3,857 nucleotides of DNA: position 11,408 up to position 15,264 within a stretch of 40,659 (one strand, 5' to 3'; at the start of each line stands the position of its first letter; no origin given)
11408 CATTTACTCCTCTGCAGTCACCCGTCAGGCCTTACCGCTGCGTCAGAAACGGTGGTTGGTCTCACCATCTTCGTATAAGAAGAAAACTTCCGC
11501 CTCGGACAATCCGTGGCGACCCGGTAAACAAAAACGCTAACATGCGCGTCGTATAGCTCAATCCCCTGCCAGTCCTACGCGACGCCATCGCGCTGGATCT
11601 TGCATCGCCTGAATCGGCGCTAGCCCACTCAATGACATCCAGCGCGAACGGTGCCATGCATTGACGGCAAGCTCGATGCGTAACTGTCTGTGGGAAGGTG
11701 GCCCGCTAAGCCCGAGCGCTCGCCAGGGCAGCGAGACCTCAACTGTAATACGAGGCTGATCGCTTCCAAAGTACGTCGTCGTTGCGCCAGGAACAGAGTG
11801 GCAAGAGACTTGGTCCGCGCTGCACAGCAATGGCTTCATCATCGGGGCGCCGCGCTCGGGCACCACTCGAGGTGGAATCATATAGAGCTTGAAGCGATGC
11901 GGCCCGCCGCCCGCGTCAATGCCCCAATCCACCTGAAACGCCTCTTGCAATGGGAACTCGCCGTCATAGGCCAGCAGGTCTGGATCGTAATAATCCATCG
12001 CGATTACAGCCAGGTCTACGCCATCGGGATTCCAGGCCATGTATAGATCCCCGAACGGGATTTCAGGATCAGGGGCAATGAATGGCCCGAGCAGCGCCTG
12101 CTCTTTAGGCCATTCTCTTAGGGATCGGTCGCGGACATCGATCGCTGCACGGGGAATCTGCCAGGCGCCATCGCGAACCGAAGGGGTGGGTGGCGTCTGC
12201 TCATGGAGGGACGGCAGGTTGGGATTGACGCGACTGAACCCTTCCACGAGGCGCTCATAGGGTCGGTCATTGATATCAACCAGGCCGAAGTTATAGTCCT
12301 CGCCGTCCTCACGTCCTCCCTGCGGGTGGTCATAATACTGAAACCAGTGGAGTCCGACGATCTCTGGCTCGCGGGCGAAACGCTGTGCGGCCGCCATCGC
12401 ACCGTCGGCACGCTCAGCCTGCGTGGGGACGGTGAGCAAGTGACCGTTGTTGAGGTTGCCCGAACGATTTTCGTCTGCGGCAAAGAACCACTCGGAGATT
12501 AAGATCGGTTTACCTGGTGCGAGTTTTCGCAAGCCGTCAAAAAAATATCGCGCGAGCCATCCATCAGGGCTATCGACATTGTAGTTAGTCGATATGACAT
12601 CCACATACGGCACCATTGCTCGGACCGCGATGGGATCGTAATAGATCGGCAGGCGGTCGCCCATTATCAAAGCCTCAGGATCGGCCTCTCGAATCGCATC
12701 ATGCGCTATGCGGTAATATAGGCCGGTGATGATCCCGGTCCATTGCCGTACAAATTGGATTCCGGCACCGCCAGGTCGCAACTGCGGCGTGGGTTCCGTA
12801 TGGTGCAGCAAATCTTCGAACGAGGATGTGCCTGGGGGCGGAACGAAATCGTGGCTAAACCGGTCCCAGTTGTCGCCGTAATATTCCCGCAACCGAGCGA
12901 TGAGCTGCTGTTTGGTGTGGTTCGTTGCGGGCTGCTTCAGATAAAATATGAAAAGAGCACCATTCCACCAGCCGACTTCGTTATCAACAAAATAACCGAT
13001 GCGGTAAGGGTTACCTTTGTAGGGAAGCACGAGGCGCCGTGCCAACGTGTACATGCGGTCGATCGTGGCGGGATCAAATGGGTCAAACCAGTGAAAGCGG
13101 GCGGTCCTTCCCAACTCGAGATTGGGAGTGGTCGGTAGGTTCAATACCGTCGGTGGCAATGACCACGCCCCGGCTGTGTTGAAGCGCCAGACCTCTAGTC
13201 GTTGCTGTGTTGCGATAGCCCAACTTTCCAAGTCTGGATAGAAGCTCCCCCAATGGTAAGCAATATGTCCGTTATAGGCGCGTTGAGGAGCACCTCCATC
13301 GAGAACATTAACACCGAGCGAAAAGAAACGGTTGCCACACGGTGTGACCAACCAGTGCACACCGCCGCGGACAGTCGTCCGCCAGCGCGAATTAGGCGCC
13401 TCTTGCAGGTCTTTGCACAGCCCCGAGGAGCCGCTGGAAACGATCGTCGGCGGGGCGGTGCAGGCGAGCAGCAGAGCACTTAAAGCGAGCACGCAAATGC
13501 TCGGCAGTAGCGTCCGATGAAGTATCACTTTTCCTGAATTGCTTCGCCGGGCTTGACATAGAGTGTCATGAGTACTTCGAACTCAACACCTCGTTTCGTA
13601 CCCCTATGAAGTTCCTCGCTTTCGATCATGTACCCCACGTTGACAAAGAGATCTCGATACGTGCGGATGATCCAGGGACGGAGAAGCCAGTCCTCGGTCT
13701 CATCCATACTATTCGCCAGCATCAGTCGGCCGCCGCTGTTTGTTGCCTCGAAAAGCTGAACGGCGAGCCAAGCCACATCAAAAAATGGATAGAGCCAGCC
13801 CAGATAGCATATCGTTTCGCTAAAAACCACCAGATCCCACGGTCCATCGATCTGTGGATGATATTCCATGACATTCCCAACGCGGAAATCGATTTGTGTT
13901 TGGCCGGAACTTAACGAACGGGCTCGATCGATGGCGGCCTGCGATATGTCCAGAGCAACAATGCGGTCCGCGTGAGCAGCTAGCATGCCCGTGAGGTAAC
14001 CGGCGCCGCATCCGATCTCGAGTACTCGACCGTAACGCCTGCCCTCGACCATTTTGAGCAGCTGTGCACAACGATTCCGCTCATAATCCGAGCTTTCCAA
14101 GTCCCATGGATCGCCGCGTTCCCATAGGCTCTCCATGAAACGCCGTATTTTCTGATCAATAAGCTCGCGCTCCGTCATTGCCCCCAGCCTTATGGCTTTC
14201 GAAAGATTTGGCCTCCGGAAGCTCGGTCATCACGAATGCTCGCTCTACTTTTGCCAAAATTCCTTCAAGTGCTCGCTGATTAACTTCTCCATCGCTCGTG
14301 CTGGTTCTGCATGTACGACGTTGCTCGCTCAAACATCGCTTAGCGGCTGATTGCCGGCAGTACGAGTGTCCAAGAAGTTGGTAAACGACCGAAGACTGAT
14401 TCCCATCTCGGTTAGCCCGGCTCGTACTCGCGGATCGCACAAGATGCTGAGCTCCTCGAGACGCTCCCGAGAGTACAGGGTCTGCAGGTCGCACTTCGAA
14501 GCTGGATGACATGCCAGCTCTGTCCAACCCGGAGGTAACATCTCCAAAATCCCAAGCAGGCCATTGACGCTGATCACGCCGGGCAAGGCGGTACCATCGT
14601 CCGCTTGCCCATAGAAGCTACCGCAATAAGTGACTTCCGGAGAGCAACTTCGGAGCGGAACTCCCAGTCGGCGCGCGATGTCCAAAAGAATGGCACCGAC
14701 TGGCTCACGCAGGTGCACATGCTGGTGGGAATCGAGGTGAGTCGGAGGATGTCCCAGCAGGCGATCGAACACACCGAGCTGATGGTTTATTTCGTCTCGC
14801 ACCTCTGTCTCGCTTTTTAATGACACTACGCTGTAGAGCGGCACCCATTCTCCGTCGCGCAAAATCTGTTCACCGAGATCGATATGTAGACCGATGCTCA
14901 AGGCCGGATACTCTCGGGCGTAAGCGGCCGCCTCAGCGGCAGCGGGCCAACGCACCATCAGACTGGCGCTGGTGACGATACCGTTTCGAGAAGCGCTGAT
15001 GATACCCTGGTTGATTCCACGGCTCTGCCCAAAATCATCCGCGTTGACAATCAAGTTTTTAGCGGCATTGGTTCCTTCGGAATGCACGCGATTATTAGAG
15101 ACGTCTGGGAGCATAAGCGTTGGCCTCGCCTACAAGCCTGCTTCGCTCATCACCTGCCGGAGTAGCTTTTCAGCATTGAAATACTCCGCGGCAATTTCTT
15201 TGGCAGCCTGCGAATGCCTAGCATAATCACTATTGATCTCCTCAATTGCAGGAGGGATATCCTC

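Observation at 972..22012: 21-kb single-strand glycan factory combining modules that normally belong to different systems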

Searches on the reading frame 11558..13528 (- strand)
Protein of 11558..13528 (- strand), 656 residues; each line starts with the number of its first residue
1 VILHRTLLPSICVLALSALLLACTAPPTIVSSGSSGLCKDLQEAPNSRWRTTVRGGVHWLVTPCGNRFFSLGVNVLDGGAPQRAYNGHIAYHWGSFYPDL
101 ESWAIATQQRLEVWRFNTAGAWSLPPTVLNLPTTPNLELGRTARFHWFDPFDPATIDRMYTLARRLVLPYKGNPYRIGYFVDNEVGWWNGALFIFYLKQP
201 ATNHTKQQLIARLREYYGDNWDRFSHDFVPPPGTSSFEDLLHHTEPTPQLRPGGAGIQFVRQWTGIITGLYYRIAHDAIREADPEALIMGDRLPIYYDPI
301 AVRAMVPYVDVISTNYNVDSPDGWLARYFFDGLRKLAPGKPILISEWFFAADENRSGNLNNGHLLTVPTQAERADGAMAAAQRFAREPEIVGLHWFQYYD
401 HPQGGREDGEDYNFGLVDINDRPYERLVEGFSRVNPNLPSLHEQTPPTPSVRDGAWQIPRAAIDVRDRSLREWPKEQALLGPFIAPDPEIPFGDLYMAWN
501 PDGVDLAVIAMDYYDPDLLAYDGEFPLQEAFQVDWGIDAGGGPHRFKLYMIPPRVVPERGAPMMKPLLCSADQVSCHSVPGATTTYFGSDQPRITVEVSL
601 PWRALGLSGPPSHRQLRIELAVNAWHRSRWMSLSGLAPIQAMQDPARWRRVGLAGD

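Call 4: search_protein_families(library=pfam, proteins=[window:11558-13528:-], max_evalue=0.01)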
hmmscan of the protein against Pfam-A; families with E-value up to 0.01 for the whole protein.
window:11558-13528:- (656 aa): 0 families

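Call 6: search_protein_families(library=ncbifam, proteins=[window:11558-13528:-], max_evalue=0.001)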
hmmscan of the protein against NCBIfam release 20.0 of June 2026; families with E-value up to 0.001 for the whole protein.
window:11558-13528:- (656 aa): 0 families

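Call 17: search_solved_structures(query=window:11558-13528:-, max_evalue=1)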
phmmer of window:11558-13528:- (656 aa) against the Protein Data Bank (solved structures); distinct sequences matched with E-value up to 1: 6.
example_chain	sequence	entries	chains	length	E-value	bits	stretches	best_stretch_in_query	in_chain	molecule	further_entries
4bq2_A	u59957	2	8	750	2.4e-20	75.4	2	269-437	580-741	B-AGARASE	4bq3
4bq4_A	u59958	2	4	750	5.5e-20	74.2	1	269-437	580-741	B-AGARASE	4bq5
5z6p_A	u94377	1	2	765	3.3e-19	71.6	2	269-438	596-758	B-agarase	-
6xj9_A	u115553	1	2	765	5.3e-17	64.3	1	270-437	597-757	Agarase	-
5t3b_A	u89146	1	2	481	6.6e-11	44.2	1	261-441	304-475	Glycoside Hydrolase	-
7sf6_A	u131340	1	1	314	0.92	10.7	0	278-323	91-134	Ferric-anguibactin-binding protein FatB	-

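Call 51: find_related_loci(query=window:11558-13528:-, collection=metagenome_contigs, flank=10000)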
Query window:11558-13528:- (656 aa) in metagenome_contigs; peptide patterns used: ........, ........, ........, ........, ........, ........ (x = any residue, [..] = any of these).
442 stretches matched a pattern; 350 encode a relative of the query (tblastn E <= 1e-3); the best 80 are kept; 80 distinct loci.
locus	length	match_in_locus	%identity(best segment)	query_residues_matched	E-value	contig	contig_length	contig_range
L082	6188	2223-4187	80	1-655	0e+0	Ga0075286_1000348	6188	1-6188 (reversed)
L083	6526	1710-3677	75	1-656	0e+0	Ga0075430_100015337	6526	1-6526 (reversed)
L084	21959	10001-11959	74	10-655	0e+0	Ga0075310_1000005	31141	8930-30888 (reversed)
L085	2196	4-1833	75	47-655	0e+0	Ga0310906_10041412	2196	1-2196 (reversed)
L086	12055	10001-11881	70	28-654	0e+0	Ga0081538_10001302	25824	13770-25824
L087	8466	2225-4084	69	36-654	0e+0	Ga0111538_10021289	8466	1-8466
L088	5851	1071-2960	69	28-656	0e+0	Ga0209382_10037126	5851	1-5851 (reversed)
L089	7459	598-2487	69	28-656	0e+0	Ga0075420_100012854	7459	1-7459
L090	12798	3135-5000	67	29-648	0e+0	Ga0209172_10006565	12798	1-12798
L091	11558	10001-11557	80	1-519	0e+0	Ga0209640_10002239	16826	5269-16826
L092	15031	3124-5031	61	8-654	0e+0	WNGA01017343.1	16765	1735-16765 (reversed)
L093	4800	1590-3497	61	12-654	0e+0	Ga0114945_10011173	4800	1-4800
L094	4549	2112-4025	62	10-654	0e+0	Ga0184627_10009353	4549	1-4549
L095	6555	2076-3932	65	31-653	0e+0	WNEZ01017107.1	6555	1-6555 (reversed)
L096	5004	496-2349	62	38-654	0e+0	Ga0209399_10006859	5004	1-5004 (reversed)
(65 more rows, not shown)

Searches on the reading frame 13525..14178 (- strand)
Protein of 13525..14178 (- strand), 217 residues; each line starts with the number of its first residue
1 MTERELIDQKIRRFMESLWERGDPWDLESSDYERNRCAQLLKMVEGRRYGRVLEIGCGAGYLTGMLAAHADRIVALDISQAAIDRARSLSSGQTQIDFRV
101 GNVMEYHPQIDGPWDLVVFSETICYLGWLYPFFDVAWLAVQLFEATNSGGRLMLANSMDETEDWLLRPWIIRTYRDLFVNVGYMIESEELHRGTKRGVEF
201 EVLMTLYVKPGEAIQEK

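Call 4: search_protein_families(library=pfam, proteins=[window:13525-14178:-], max_evalue=0.01)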
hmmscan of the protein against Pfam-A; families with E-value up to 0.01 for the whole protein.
window:13525-14178:- (217 aa): 14 families
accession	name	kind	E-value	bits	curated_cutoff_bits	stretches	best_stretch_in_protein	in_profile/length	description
PF05401.17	NodS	-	1.5e-17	64.6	24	1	20-126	14-119/201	Nodulation protein S (NodS)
PF13649.12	Methyltransf_25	-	8.4e-13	49.3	27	1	52-126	1-77/97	Methyltransferase domain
PF08241.18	Methyltransf_11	-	1.4e-11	45.3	21.2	1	53-126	1-73/95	Methyltransferase domain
PF08242.18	Methyltransf_12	-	5.9e-11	43.4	30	1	53-152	1-98/98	Methyltransferase domain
PF13847.12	Methyltransf_31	-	8.3e-11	42.2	27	1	51-162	6-115/145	Methyltransferase domain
PF13489.12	Methyltransf_23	-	1.3e-08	35.2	27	1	36-156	8-118/164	Methyltransferase domain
PF05175.20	MTS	-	1.5e-06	28.4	23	1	40-107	23-94/170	Methyltransferase small domain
PF05724.17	TPMT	-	0.00034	20.8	26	1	35-86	24-75/218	Thiopurine S-methyltransferase (TPMT)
PF01135.25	PCMT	-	0.00039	20.7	20.3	1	35-88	63-109/210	Protein-L-isoaspartate(D-aspartate) O-methyltransferase (PCMT)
PF13679.12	Methyltransf_32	-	0.00096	19.6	27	1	38-91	14-74/143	Methyltransferase domain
PF01209.24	Ubie_methyltran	-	0.0032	17.3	20.1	1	39-120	38-123/233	ubiE/COQ5 methyltransferase family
PF06325.19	PrmA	-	0.0045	16.9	22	1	37-88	151-202/296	Ribosomal protein L11 methyltransferase (PrmA)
PF08003.17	Methyltransf_9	-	0.0077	15.7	23.8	1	30-122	100-190/315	Protein of unknown function (DUF1698)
PF12847.13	Methyltransf_18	-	0.0081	16.6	27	0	35-105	3-76/151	Methyltransferase domain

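Call 6: search_protein_families(library=ncbifam, proteins=[window:13525-14178:-], max_evalue=0.001)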
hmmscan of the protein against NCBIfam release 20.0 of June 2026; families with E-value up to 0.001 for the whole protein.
window:13525-14178:- (217 aa): 30 families (the best 25 are shown)
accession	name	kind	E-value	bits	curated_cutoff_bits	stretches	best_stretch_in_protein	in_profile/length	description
NF041650.1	nod_mtase_NodS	equivalog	8.8e-18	64.7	300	1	21-129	10-117/190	nodulation methyltransferase NodS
TIGR02021.1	BchM-ChlM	equivalog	1.8e-09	37.3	158.9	1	49-125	55-130/218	magnesium protoporphyrin IX methyltransferase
NF043040.1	corrin_prot_MT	hypoth_equivalog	2e-09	37.2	180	1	48-120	41-117/216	corrinoid protein-associated methyltransferase CpaM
NF010703.0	PRK14103.1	equivalog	3.2e-09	36.6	320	1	31-125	12-101/256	trans-aconitate 2-methyltransferase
TIGR02072.1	BioC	equivalog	4.6e-09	36.4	184.95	1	34-123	17-107/244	malonyl-ACP O-methyltransferase BioC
TIGR01983.1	UbiG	equivalog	5.1e-08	32.5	102.95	1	50-125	51-128/228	bifunctional 2-polyprenyl-6-hydroxyphenol methylase/3-demethylubiquinol 3-O-methyltransferase UbiG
NF041820.1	daptide_MTase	equivalog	1.9e-07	30.8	175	1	37-106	26-99/243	daptide-type RiPP biosynthesis methyltransferase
TIGR04345.1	ovoA_Cterm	equivalog_domain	2.1e-07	30.7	170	1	36-93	28-86/242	putative 4-mercaptohistidine N1-methyltransferase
NF011529.0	PRK14968.1-3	equivalog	4e-07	29.7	162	1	40-120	26-105/198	putative methyltransferase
NF007610.0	PRK10258.1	equivalog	6e-07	29.1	342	1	31-95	25-89/251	malonyl-ACP O-methyltransferase BioC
TIGR00755.1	ksgA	equivalog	6.4e-07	28.9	171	1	35-107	16-88/256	16S rRNA (adenine(1518)-N(6)/adenine(1519)-N(6))-dimethyltransferase RsmA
NF000499.2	Erm23S_rRNA_broad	equivalog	1.7e-06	27.6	212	1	34-94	9-69/244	23S ribosomal RNA methyltransferase Erm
NF002463.0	PRK01683.1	equivalog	3.4e-06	26.8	297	1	31-129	13-106/258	trans-aconitate 2-methyltransferase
NF047649.1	MTase_UXPK_star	exception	5e-06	25.7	460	1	51-156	80-183/283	methyltransferase/UXPK-star double selenoprotein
NF001453.0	PRK00312.1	equivalog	5.4e-06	26.1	188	1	37-102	69-136/217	protein-L-isoaspartate(D-aspartate) O-methyltransferase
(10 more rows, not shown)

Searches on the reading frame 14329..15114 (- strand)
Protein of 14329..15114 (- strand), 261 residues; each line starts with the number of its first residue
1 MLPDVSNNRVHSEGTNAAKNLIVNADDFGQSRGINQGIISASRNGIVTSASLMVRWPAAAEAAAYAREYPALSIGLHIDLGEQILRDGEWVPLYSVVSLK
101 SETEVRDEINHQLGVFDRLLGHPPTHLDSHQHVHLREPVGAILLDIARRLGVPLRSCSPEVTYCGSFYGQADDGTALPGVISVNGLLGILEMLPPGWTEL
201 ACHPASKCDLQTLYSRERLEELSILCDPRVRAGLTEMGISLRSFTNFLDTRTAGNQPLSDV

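Call 4: search_protein_families(library=pfam, proteins=[window:14329-15114:-], max_evalue=0.01)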
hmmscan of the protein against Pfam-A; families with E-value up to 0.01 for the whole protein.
window:14329-15114:- (261 aa): 1 family
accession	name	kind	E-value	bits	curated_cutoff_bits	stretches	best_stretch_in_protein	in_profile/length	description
PF04794.17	YdjC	-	1.7e-47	163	29.7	1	20-234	1-264/266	YdjC-like protein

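Call 6: search_protein_families(library=ncbifam, proteins=[window:14329-15114:-], max_evalue=0.001)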
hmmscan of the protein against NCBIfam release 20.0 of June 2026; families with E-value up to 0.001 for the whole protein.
window:14329-15114:- (261 aa): 2 families
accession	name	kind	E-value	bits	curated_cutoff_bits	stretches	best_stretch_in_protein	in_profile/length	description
NF002559.0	PRK02134.1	equivalog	4.5e-39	134.5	227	1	19-246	3-248/249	chitin disaccharide deacetylase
TIGR03473.1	HpnK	hypoth_equivalog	2.5e-35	122.1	232.6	3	19-80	2-63/283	hopanoid biosynthesis-associated protein HpnK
